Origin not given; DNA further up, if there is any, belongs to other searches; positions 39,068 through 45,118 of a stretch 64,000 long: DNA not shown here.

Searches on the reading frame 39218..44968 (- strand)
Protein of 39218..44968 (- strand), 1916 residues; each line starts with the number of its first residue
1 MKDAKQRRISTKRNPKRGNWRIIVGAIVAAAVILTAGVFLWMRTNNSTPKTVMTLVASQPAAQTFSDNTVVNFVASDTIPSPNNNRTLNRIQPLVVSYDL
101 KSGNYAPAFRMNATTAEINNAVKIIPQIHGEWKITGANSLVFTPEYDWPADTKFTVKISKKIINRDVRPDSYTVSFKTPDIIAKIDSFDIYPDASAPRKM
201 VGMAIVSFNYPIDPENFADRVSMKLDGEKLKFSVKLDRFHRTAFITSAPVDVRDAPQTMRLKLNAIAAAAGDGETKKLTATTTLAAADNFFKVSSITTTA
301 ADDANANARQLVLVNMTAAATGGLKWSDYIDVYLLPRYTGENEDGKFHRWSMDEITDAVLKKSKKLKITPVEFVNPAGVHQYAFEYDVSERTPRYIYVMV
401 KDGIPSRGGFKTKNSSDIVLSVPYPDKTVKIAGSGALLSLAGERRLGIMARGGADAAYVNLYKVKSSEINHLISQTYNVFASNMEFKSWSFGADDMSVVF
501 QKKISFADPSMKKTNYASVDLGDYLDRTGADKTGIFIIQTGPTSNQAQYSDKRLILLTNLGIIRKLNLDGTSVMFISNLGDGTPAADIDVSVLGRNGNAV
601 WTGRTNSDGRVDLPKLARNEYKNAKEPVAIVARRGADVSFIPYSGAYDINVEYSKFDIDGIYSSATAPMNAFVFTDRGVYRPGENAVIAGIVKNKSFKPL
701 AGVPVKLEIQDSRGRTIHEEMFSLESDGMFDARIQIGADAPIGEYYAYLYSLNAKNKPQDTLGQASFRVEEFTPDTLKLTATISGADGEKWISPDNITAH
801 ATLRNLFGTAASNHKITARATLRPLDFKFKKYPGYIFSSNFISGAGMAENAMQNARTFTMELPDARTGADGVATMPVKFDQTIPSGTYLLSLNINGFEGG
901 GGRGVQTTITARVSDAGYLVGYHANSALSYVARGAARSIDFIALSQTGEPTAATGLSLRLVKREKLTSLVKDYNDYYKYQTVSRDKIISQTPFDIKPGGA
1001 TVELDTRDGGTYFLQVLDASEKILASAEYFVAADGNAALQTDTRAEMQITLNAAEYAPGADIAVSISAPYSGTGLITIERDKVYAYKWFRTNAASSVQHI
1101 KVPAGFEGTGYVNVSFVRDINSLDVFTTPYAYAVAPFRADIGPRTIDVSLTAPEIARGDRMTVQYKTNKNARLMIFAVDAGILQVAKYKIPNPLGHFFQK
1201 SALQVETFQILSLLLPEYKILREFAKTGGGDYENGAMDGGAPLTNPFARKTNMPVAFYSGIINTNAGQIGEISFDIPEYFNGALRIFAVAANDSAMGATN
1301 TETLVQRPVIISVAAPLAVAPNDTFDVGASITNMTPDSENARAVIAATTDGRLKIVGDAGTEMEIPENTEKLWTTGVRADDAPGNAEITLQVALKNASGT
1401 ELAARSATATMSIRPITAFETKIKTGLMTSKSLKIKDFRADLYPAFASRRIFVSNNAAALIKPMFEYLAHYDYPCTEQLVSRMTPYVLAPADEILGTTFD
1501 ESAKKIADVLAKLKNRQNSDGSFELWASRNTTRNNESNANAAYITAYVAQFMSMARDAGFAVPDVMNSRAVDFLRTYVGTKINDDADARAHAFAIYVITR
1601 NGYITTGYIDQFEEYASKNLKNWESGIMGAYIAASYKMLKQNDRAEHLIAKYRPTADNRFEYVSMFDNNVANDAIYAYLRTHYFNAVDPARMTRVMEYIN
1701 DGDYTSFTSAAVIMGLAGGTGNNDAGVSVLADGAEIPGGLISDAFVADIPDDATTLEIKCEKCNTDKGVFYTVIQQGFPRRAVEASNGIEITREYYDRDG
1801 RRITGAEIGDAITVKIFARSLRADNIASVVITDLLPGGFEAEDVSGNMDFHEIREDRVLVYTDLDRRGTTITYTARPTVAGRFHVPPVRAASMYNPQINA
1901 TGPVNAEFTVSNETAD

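Call 12: search_protein_families(library=pfam, proteins=[window:39218-44968:-], max_evalue=0.001)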
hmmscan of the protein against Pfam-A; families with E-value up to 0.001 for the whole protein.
window:39218-44968:- (1916 aa): 8 families
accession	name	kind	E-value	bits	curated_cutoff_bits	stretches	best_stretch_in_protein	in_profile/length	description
PF01835.25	MG2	-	8.1e-20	71.4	32.8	1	671-769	2-96/96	MG2 domain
PF11974.14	bMG3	-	5.3e-16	58.9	34.9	1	557-660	1-100/103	Bacterial alpha-2-macroglobulin MG3 domain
PF17973.7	bMG10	-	6.6e-16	59.1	26.2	1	1788-1897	1-131/131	Bacterial Alpha-2-macroglobulin MG10 domain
PF07703.20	A2M_BRD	-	2.1e-11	44.7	22.7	1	1048-1184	2-139/140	Alpha-2-macroglobulin bait region domain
PF00207.28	A2M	-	4.2e-08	33.4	21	1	1257-1342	3-89/92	Alpha-2-macroglobulin family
PF17962.7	bMG6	-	5.2e-07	30.3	23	1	930-1028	10-107/112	Bacterial macroglobulin domain 6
PF17972.7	bMG5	-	1.7e-06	28.9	26.5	1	797-913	20-125/127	Bacterial Alpha-2-macroglobulin MG5 domain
PF00576.27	Transthyretin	-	6.2e-05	24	25.3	0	578-622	7-55/109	HIUase/Transthyretin family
